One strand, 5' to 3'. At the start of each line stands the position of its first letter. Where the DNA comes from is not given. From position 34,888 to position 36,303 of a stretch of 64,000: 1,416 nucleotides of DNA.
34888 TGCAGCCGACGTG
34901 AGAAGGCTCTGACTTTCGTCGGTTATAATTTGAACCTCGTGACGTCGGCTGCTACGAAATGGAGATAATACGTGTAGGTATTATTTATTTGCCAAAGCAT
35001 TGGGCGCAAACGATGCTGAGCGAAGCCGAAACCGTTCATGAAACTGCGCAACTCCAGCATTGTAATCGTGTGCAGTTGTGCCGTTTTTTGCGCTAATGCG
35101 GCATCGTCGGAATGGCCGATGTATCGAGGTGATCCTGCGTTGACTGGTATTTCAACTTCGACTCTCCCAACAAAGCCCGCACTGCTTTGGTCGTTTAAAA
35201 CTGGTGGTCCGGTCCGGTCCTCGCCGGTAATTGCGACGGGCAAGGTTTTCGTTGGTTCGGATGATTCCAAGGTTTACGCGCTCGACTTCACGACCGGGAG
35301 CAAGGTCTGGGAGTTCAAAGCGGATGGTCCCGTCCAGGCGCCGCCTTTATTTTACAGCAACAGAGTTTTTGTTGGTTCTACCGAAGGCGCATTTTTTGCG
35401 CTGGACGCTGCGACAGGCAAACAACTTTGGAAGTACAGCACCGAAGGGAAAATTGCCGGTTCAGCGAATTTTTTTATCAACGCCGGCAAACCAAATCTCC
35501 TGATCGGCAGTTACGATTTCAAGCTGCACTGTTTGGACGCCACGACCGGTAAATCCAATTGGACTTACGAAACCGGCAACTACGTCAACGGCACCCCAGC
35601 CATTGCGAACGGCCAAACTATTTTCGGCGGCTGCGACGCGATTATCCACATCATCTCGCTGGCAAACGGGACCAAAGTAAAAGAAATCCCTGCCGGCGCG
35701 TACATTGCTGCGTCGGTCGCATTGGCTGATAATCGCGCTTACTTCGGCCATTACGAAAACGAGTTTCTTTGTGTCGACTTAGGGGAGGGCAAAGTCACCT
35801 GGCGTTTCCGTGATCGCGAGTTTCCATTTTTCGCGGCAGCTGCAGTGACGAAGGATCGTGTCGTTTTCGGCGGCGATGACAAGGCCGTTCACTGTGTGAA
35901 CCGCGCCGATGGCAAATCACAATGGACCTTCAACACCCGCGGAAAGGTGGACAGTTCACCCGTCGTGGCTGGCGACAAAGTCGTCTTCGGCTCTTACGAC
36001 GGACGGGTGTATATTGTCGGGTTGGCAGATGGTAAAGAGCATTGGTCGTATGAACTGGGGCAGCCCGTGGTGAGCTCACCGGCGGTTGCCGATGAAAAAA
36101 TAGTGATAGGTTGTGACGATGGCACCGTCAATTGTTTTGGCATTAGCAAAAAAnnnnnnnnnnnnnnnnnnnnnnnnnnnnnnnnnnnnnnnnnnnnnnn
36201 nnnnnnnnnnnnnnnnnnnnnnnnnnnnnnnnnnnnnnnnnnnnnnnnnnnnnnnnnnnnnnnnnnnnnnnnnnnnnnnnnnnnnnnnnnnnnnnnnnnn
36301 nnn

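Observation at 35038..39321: Four translationally coupled genes (ATGA overlaps at every junction): PQQ beta-propeller, HemN-like radical SAM, UbiC-like chorismate lyase and WxWxIP flavin halogenase-family enzyme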

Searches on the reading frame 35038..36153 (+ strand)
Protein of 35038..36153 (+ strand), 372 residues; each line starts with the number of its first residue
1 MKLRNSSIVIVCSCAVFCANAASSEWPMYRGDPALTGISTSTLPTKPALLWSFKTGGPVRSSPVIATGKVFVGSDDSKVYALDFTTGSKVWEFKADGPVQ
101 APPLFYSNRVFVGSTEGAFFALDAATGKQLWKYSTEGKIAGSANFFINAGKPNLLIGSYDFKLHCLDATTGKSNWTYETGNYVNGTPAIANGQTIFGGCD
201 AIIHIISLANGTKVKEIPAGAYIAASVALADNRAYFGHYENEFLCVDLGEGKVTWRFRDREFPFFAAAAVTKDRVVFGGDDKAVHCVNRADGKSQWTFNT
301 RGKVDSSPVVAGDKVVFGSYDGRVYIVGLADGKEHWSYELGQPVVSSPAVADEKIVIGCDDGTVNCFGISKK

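Call 3: search_protein_families(library=pfam, proteins=[window:35038-36153:+], max_evalue=0.01)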
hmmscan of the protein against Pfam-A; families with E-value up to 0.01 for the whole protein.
window:35038-36153:+ (372 aa): 10 families
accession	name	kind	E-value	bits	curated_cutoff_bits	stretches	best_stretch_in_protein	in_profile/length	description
PF13570.13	Beta-prop_ACSF4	-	2.7e-67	227.9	133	3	100-327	6-241/329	Beta-alanine-activating enzyme, beta-propeller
PF13360.13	PQQ_2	-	5e-48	164.2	27.6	4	48-140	14-106/233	Outer membrane protein assembly factor BamB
PF01011.28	PQQ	-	2.7e-14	53.2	26.7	2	99-184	49-147/595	Glucose/ethanol/alcohol dehydrogenase, beta-propeller domain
PF25292.1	Beta-prop_CGLA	-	7e-14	52.4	26.8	1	114-227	6-122/316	Lambda-carrageenase beta-propeller domain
PF23414.1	Beta-prop_EML_2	-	1.9e-07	31.2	90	0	70-169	13-111/266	Echinoderm microtubule-associated protein second beta-propeller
PF24817.1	WD40_WDHD1_1st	-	1.1e-05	25.2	109.9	0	267-371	51-159/291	WDHD1 first WD40 domain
PF25293.1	Beta-prop_EMC1_N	-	0.00012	22.3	34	0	246-342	46-149/219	EMC1 N-terminal beta-propeller domain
PF24807.1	WD40_CDC20-Fz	-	0.0019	18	200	0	107-209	63-165/292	CDC20/Fizzy WD40 domain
PF25174.1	Beta-prop_THOC3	-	0.005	16.3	305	0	70-223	103-257/272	THOC3 beta-propeller domain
PF25171.1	Beta-prop_WDR36-Utp21_1st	-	0.0058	16.5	80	0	77-134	85-147/266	WDR36/Utp21 first beta-propeller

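Call 4: search_protein_families(library=ncbifam, proteins=[window:35038-36153:+], max_evalue=0.01)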
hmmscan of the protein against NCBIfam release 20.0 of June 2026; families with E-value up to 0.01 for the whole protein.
window:35038-36153:+ (372 aa): 9 families
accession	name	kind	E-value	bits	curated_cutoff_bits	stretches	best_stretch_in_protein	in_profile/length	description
TIGR03300.1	assembly_YfgL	equivalog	2.8e-43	148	285.2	3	50-176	88-215/377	outer membrane protein assembly factor BamB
NF053615.1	SerThrKinAfsKStmc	equivalog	4.5e-37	128.1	1300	4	86-231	637-784/809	protein serine/threonine kinase AfsK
NF008351.0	PRK11138.1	equivalog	1.6e-32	112.5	423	3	63-136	116-189/394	outer membrane protein assembly factor BamB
TIGR03075.1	PQQ_enz_alc_DH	subfamily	2e-24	86.1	480.05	3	100-197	62-171/530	PQQ-dependent dehydrogenase, methanol/ethanol family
TIGR04528.1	acido_non_PQQ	subfamily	6.7e-16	58.1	650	2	117-181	67-132/493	acido-empty-quinoprotein group A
TIGR03074.1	PQQ_membr_DH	subfamily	2.2e-13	49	832.65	1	100-139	206-245/783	membrane-bound PQQ-dependent dehydrogenase, glucose/quinate/shikimate family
NF050114.1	Rv3212_fam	equivalog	1.6e-09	37.5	150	1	10-97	18-101/393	Rv3212 family protein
NF041516.1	PA2928_fam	subfamily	5e-08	32.7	70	0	282-338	314-374/376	PA2928 family protein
NF038015.2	AztD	exception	0.0068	15.2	400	0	74-123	4-52/356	zinc metallochaperone AztD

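Call 49: find_homologous_proteins(query=window:35038-36153:+, max_evalue=0.00001)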
Query window:35038-36153:+ (372 aa): 5762 proteins with E <= 0.00001 among 8000 candidates; the best 120 are listed.
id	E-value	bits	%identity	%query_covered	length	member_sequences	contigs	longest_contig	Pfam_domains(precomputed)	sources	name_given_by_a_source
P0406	2.3e-166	572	79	88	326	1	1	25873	PF01011.29,PF13360.14,PF25292.1,PF13570.14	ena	-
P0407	1.4e-159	549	64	94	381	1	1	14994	PF01011.29,PF13360.14,PF25174.2,PF25292.1,PF12894.14,PF13570.14,PF25293.2,PF23414.2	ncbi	-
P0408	6.3e-158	544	64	95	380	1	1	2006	PF01011.29,PF13360.14,PF17005.12,PF25292.1,PF13570.14,PF23414.2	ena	-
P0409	6.1e-155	534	62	98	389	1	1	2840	PF01011.29,PF13360.14,PF25292.1,PF13570.14,PF23414.2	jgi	-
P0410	3.9e-154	531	66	93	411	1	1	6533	PF01011.29,PF13360.14,PF25292.1,PF25171.2,PF13570.14,PF25293.2,PF23414.2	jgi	-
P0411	5.3e-153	528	65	94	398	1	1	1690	PF01011.29,PF13360.14,PF25292.1,PF13570.14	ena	-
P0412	6.5e-153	527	62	98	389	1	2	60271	PF01011.29,PF13360.14,PF25292.1,PF13570.14,PF23414.2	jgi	jgi:outer membrane protein assembly factor BamB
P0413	1.9e-152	526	65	93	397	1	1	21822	PF01011.29,PF13360.14,PF25292.1,PF13570.14,PF23414.2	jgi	-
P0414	3.2e-152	525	62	98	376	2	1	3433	PF01011.29,PF13360.14,PF25292.1,PF13570.14,PF23414.2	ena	-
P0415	5.5e-152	524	62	94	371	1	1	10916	PF01011.29,PF13360.14,PF25292.1,PF13570.14,PF23414.2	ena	-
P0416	6.4e-152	524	63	92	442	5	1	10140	PF01011.29,PF13360.14,PF25292.1,PF13570.14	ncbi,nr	ncbi:MAG TPA: PQQ-binding-like beta-propeller repeat protein [Candidatus Acidoferrum sp.]|nr:PQQ-bin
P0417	1.6e-151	523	59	99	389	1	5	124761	PF01011.29,PF13360.14,PF17005.12,PF25292.1,PF13570.14,PF23414.2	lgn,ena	-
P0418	7.6e-151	521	60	98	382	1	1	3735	PF01011.29,PF13360.14,PF20426.5,PF25292.1,PF12894.14,PF13570.14,PF25293.2,PF23414.2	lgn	-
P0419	1.4e-150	520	57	100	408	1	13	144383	PF01011.29,PF13360.14,PF25292.1,PF13570.14,PF23414.2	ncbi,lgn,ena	-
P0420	6.8e-150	517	62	95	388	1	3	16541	PF01011.29,PF13360.14,PF25292.1,PF13570.14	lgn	-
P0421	2.2e-149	516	63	93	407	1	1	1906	PF01011.29,PF13360.14,PF25292.1,PF13570.14,PF23414.2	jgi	-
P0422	3.2e-149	515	53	99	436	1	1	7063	PF01011.29,PF13360.14,PF25292.1,PF13570.14,PF23414.2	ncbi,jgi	jgi:outer membrane protein assembly factor BamB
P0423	1.7e-148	513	57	99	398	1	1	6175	PF01011.29,PF13360.14,PF25292.1,PF13570.14,PF23414.2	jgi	jgi:outer membrane protein assembly factor BamB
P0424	2.8e-148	512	59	99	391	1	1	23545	PF01011.29,PF13360.14,PF25292.1,PF13570.14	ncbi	-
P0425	4.4e-148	512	60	99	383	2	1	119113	PF01011.29,PF13360.14,PF25292.1,PF13570.14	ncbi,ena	-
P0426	1.7e-147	510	63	93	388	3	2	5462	PF01011.29,PF13360.14,PF25292.1,PF13570.14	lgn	-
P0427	3.9e-147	508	62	91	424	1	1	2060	PF01011.29,PF13360.14,PF25292.1,PF13570.14,PF23414.2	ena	-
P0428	4.0e-147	508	58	99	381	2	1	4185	PF01011.29,PF14435.12,PF13360.14,PF25292.1,PF13570.14,PF23414.2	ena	-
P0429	5.1e-147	508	61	94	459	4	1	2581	PF01011.29,PF13360.14,PF25292.1,PF13570.14,PF23414.2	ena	-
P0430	7.8e-147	507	61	93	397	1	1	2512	PF01011.29,PF07774.20,PF13360.14,PF23381.2,PF25292.1,PF13570.14,PF25175.2,PF25293.2,PF23414.2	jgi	jgi:outer membrane protein assembly factor BamB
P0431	9.1e-147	507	61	94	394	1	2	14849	PF01011.29,PF13360.14,PF25292.1,PF13570.14,PF23414.2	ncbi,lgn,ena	-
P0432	9.7e-147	507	61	94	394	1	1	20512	PF01011.29,PF13360.14,PF25292.1,PF13570.14,PF23414.2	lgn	-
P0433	1.6e-146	506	60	93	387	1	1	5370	PF01011.29,PF13360.14,PF25292.1,PF13570.14,PF23414.2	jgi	jgi:eukaryotic-like serine/threonine-protein kinase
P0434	2.4e-146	506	59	93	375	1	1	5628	PF01011.29,PF13360.14,PF25292.1,PF13570.14,PF25293.2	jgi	jgi:outer membrane protein assembly factor BamB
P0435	3.1e-146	505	59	99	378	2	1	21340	PF01011.29,PF13360.14,PF25292.1,PF13570.14,PF25293.2,PF23414.2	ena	-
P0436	5.8e-146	505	60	94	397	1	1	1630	PF01011.29,PF13360.14,PF25292.1,PF13570.14,PF23414.2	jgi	-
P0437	1.4e-145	503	60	94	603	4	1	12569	PF01011.29,PF13360.14,PF25292.1,PF13570.14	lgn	-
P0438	1.9e-145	503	52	99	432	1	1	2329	PF01011.29,PF13360.14,PF25292.1,PF25171.2,PF13570.14,PF23414.2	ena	-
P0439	2.5e-145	502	58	97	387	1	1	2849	PF01011.29,PF13360.14,PF25292.1,PF13570.14,PF23414.2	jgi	jgi:eukaryotic-like serine/threonine-protein kinase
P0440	2.9e-145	502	61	93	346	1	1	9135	PF01011.29,PF07774.20,PF13360.14,PF25292.1,PF13570.14,PF23414.2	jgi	-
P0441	3.1e-145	502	62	92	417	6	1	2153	PF01011.29,PF13360.14,PF25292.1,PF13570.14,PF23414.2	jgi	jgi:outer membrane protein assembly factor BamB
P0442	5.2e-145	501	61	95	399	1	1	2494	PF01011.29,PF13360.14,PF25292.1,PF13570.14,PF23414.2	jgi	jgi:eukaryotic-like serine/threonine-protein kinase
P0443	5.8e-145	501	60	94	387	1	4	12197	PF01011.29,PF13360.14,PF25292.1,PF13570.14,PF25293.2,PF23414.2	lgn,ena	-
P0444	9.7e-145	501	60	92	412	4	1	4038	PF01011.29,PF13360.14,PF25292.1,PF13570.14,PF23414.2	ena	-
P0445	1.1e-144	500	60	95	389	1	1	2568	PF01011.29,PF13360.14,PF17005.12,PF23381.2,PF20426.5,PF25292.1,PF13570.14,PF23414.2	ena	-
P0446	1.1e-144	500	58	95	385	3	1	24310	PF01011.29,PF13360.14,PF25292.1,PF13570.14,PF23414.2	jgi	jgi:eukaryotic-like serine/threonine-protein kinase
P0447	1.5e-144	500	61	95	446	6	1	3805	PF01011.29,PF13360.14,PF25292.1,PF13570.14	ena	-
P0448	1.6e-144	500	59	99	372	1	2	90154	PF01011.29,PF13360.14,PF25292.1,PF13570.14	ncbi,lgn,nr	ncbi:MAG: PQQ-binding-like beta-propeller repeat protein [Verrucomicrobia subdivision 3 bacterium]|n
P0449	1.9e-144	500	59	95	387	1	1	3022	PF01011.29,PF13360.14,PF17005.12,PF25292.1,PF25171.2,PF13570.14,PF24796.2,PF23414.2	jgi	jgi:eukaryotic-like serine/threonine-protein kinase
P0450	2.1e-144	499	60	95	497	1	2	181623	PF01011.29,PF13360.14,PF25292.1,PF13570.14,PF23414.2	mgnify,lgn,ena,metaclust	mgnify:CR=1 FL=1|metaclust:\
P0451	3.7e-144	499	61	94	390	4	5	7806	PF01011.29,PF13360.14,PF25292.1,PF13570.14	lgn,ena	-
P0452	7.2e-144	498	60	95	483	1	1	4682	PF01011.29,PF13360.14,PF25292.1,PF13570.14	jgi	jgi:outer membrane protein assembly factor BamB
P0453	7.7e-144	498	59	97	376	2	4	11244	PF01011.29,PF13360.14,PF25292.1,PF13570.14,PF23414.2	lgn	-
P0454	8.0e-144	498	57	97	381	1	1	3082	PF01011.29,PF13360.14,PF25292.1,PF25171.2,PF13570.14,PF24796.2,PF23414.2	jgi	jgi:outer membrane protein assembly factor BamB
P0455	1.2e-143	497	62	92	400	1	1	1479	PF01011.29,PF13360.14,PF25292.1,PF13570.14,PF23414.2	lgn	-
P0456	1.3e-143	497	60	94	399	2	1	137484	PF01011.29,PF13360.14,PF25292.1,PF13570.14,PF23414.2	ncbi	ncbi:MAG: outer membrane protein assembly factor BamB family protein [Limisphaerales bacterium]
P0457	1.8e-143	496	57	97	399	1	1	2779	PF01011.29,PF13360.14,PF25292.1,PF13570.14,PF23414.2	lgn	-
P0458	1.9e-143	496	59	93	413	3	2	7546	PF01011.29,PF13360.14,PF25292.1,PF13570.14,PF23414.2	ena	-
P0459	2.2e-143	496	57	100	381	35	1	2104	PF01011.29,PF13360.14,PF25292.1,PF13570.14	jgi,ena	-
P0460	2.3e-143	496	60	92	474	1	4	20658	PF01011.29,PF13360.14,PF25292.1,PF13570.14,PF23414.2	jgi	-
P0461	2.7e-143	496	52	98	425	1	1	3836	PF01011.29,PF13360.14,PF25292.1,PF13570.14,PF23414.2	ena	-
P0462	2.7e-143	496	60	94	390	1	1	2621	PF01011.29,PF13360.14,PF25292.1,PF13570.14,PF23414.2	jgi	-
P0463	2.8e-143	496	60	94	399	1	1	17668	PF01011.29,PF07774.20,PF13360.14,PF25292.1,PF13570.14,PF25293.2,PF23414.2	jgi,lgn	jgi:outer membrane protein assembly factor BamB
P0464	3.2e-143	496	59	97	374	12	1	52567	PF01011.29,PF13360.14,PF25292.1,PF13570.14,PF23414.2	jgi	jgi:outer membrane protein assembly factor BamB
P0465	3.5e-143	495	57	99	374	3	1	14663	PF01011.29,PF13360.14,PF17005.12,PF25292.1,PF13570.14,PF25293.2,PF23414.2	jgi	jgi:outer membrane protein assembly factor BamB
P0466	5.0e-143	495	62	92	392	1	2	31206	PF01011.29,PF13360.14,PF25292.1,PF13570.14,PF23414.2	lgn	-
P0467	8.7e-143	494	60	93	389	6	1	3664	PF01011.29,PF13360.14,PF25292.1,PF13570.14,PF23414.2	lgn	-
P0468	9.4e-143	494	60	99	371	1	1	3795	PF01011.29,PF13360.14,PF25292.1,PF13570.14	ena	-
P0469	1.9e-142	493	60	93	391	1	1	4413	PF01011.29,PF13360.14,PF25292.1,PF13570.14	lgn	-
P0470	6.2e-142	491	61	93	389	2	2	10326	PF01011.29,PF13360.14,PF25292.1,PF13570.14,PF23414.2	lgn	-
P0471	6.5e-142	491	56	97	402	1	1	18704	PF01011.29,PF13360.14,PF17005.12,PF25292.1,PF13570.14,PF23414.2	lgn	-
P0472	6.6e-142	491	57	92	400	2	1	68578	PF01011.29,PF13360.14,PF25174.2,PF25292.1,PF25171.2,PF12894.14,PF13570.14,PF25293.2,PF23414.2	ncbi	-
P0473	1.1e-141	490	60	94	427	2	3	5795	PF01011.29,PF13360.14,PF25292.1,PF13570.14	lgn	-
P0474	1.2e-141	490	58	93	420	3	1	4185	PF01011.29,PF13360.14,PF25292.1,PF13570.14,PF23414.2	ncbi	-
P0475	1.2e-141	490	57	93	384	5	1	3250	PF01011.29,PF13360.14,PF25172.2,PF17005.12,PF25292.1,PF25171.2,PF13570.14,PF24796.2,PF25293.2,PF23414.2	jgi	jgi:outer membrane protein assembly factor BamB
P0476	1.6e-141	490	60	94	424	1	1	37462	PF01011.29,PF13360.14,PF25292.1,PF25171.2,PF13570.14,PF23414.2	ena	-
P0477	1.7e-141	490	58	97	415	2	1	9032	PF01011.29,PF07774.20,PF13360.14,PF25292.1,PF13570.14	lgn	-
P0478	1.8e-141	490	60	93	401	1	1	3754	PF01011.29,PF13360.14,PF25292.1,PF13570.14,PF23414.2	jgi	jgi:outer membrane protein assembly factor BamB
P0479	1.9e-141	490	56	99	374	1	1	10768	PF01011.29,PF13360.14,PF25292.1,PF13570.14,PF24796.2,PF25293.2,PF23414.2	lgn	-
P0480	2.0e-141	490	56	98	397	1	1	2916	PF01011.29,PF13360.14,PF25292.1,PF13570.14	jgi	jgi:eukaryotic-like serine/threonine-protein kinase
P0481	2.4e-141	489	61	94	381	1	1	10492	PF01011.29,PF13360.14,PF25292.1,PF13570.14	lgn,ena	-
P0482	2.5e-141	489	59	92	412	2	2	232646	PF01011.29,PF13360.14,PF25292.1,PF13570.14,PF23414.2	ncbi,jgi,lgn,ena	jgi:outer membrane protein assembly factor BamB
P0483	2.7e-141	489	59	93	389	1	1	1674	PF01011.29,PF13360.14,PF20426.5,PF25292.1,PF13570.14,PF23414.2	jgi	jgi:outer membrane protein assembly factor BamB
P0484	4.3e-141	489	57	96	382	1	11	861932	PF01011.29,PF13360.14,PF25292.1,PF13570.14,PF23414.2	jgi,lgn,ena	-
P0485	5.7e-141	488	59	95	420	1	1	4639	PF01011.29,PF13360.14,PF25292.1,PF13570.14,PF23414.2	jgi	jgi:outer membrane protein assembly factor BamB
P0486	5.8e-141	488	59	92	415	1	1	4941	PF01011.29,PF13360.14,PF23381.2,PF20426.5,PF25292.1,PF13570.14,PF23414.2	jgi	jgi:outer membrane protein assembly factor BamB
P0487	6.0e-141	488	57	99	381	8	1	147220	PF01011.29,PF13360.14,PF25292.1,PF13570.14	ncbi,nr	ncbi:MAG: PQQ-binding-like beta-propeller repeat protein [Verrucomicrobiales bacterium]|nr:PQQ-bindi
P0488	8.8e-141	487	61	92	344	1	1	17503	PF01011.29,PF13360.14,PF25292.1,PF13570.14,PF23414.2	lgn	-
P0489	9.3e-141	487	60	93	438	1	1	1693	PF01011.29,PF13360.14,PF25292.1,PF13570.14,PF23414.2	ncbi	-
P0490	9.8e-141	487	57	95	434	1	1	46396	PF01011.29,PF13360.14,PF17005.12,PF25292.1,PF13570.14,PF23414.2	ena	-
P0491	1.1e-140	487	59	94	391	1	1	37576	PF01011.29,PF07774.20,PF13360.14,PF25292.1,PF13570.14,PF25293.2,PF23414.2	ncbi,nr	ncbi:MAG: PQQ-binding-like beta-propeller repeat protein [Verrucomicrobia bacterium]|nr:PQQ-binding-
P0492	1.2e-140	487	59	93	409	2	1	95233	PF01011.29,PF13360.14,PF25292.1,PF13570.14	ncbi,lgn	-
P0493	1.5e-140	487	59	95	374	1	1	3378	PF01011.29,PF13360.14,PF25292.1,PF13570.14,PF23414.2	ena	-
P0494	1.6e-140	487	59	94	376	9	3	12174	PF01011.29,PF13360.14,PF25292.1,PF13570.14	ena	-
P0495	1.6e-140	487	59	93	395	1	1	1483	PF01011.29,PF13360.14,PF25292.1,PF13570.14,PF23414.2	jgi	jgi:eukaryotic-like serine/threonine-protein kinase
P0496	1.6e-140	487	59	94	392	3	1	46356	PF01011.29,PF13360.14,PF25292.1,PF13570.14,PF23414.2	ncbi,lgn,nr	ncbi:MAG: PQQ-binding-like beta-propeller repeat protein [Verrucomicrobia bacterium]|nr:PQQ-binding-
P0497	1.7e-140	487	57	97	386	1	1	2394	PF01011.29,PF13360.14,PF25292.1,PF13570.14,PF23414.2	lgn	-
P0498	1.7e-140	487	60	93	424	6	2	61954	PF01011.29,PF13360.14,PF25292.1,PF13570.14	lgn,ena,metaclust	metaclust:\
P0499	1.8e-140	486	60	94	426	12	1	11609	PF01011.29,PF13360.14,PF25292.1,PF13570.14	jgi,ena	jgi:outer membrane protein assembly factor BamB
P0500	1.9e-140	486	58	94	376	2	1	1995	PF01011.29,PF13360.14,PF25292.1,PF13570.14,PF23414.2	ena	-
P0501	3.4e-140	486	57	95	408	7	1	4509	PF01011.29,PF13360.14,PF25292.1,PF13570.14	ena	-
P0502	3.9e-140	485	58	94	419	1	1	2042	PF01011.29,PF13360.14,PF25292.1,PF13570.14,PF25293.2,PF23414.2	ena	-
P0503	4.6e-140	485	59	93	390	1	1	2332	PF01011.29,PF07774.20,PF13360.14,PF25292.1,PF13570.14,PF23414.2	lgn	-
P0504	5.6e-140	485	60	95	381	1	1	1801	PF01011.29,PF13360.14,PF25292.1,PF13570.14,PF25293.2,PF23414.2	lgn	-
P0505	6.8e-140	485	58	93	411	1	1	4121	PF01011.29,PF13360.14,PF17005.12,PF23381.2,PF13570.14,PF23414.2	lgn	-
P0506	8.6e-140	484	58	97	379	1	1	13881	PF01011.29,PF13360.14,PF25292.1,PF13570.14,PF23414.2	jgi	jgi:outer membrane protein assembly factor BamB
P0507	9.0e-140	484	58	94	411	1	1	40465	PF01011.29,PF07774.20,PF13360.14,PF17005.12,PF23381.2,PF25292.1,PF13570.14,PF23414.2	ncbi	-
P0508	9.9e-140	484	58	95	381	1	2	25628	PF01011.29,PF13360.14,PF25292.1,PF13570.14,PF23414.2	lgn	-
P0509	1.1e-139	484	55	99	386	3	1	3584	PF01011.29,PF13360.14,PF25292.1,PF13570.14,PF23414.2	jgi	jgi:eukaryotic-like serine/threonine-protein kinase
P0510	1.2e-139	484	62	92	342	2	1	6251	PF01011.29,PF13360.14,PF25292.1,PF13570.14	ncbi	-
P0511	1.2e-139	484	55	99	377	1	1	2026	PF01011.29,PF13360.14,PF25292.1,PF13570.14,PF25293.2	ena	-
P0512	1.4e-139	483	57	92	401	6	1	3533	PF01011.29,PF13360.14,PF25172.2,PF17005.12,PF23381.2,PF25292.1,PF25171.2,PF13570.14,PF24796.2,PF23414.2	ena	-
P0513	2.1e-139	483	59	94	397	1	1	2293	PF01011.29,PF13360.14,PF25292.1,PF13570.14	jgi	jgi:outer membrane protein assembly factor BamB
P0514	2.1e-139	483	57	94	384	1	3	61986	PF01011.29,PF13360.14,PF17005.12,PF25171.2,PF13570.14,PF24796.2,PF23414.2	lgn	-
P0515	2.4e-139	483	57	98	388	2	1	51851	PF01011.29,PF07774.20,PF13360.14,PF25172.2,PF25292.1,PF13570.14,PF25293.2,PF23414.2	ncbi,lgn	-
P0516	2.7e-139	483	57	92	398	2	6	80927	PF01011.29,PF13360.14,PF25292.1,PF13570.14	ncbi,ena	-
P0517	2.9e-139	482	57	98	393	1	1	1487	PF01011.29,PF13360.14,PF23381.2,PF25292.1,PF13570.14,PF23414.2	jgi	-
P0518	4.2e-139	482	56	98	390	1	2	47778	PF01011.29,PF13360.14,PF25292.1,PF13570.14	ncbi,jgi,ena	-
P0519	4.5e-139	482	56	94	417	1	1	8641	PF01011.29,PF13360.14,PF25292.1,PF13570.14,PF23414.2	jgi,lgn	jgi:outer membrane protein assembly factor BamB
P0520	4.5e-139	482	60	94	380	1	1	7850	PF01011.29,PF13360.14,PF25292.1,PF13570.14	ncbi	-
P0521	4.6e-139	482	55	98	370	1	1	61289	PF01011.29,PF13360.14,PF25292.1,PF21123.4,PF13570.14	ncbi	ncbi:MAG: PQQ-binding-like beta-propeller repeat protein [Limisphaerales bacterium]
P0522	5.0e-139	482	56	98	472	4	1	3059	PF01011.29,PF13360.14,PF25292.1,PF13570.14,PF23414.2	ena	-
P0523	5.5e-139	482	57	93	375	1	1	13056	PF01011.29,PF14435.12,PF13360.14,PF13570.14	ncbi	-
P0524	5.7e-139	482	56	98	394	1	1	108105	PF01011.29,PF13360.14,PF17005.12,PF25292.1,PF13570.14,PF23414.2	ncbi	-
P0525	7.0e-139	481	58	92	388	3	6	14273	PF01011.29,PF13360.14,PF25292.1,PF13570.14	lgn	-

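Call 56: predict_structure(alignment_id=A3)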
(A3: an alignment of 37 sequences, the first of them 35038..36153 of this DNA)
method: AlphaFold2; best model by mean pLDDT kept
length: 372 residues; sequences in the alignment: 37
mean_pLDDT: 94.2   pTM: 0.91
mean pLDDT of the five models: 94.2, 94.1, 94.0, 94.0, 93.7
residues with pLDDT >= 90: 334; 70-90: 16; 50-70: 17; < 50: 5
segments of 3 or more residues with pLDDT < 50: 1-3
pLDDT, mean of each block of 10 residues (from residue 1): 50 54 91 98 97 98 98 99 98 98 98 98 99 97 97 98 98 97 96 95 97 95 94 93 95 91 92 97 98 98 97 98 98 98 98 98 98 69
secondary structure, 60 per line:
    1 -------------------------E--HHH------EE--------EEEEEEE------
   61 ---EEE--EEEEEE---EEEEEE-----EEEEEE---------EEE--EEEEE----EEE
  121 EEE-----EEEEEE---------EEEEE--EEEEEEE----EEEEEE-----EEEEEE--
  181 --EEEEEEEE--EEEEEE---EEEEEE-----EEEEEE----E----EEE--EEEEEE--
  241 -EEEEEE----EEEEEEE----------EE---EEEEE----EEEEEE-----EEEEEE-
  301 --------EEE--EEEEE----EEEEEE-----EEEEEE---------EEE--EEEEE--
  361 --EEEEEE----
elements in order: E48-54 E64-66 E69-74 E78-83 E89-94 E104-106 E109-113 E118-123 E129-134 E144-148 E151-157 E162-167 E173-178 E183-190 E193-198 E202-207 E213-218 E228-230 E233-238 E242-247 E252-258 E274-278 E283-288 E294-299 E309-311 E314-318 E323-328 E334-339 E349-351 E354-358 E363-368
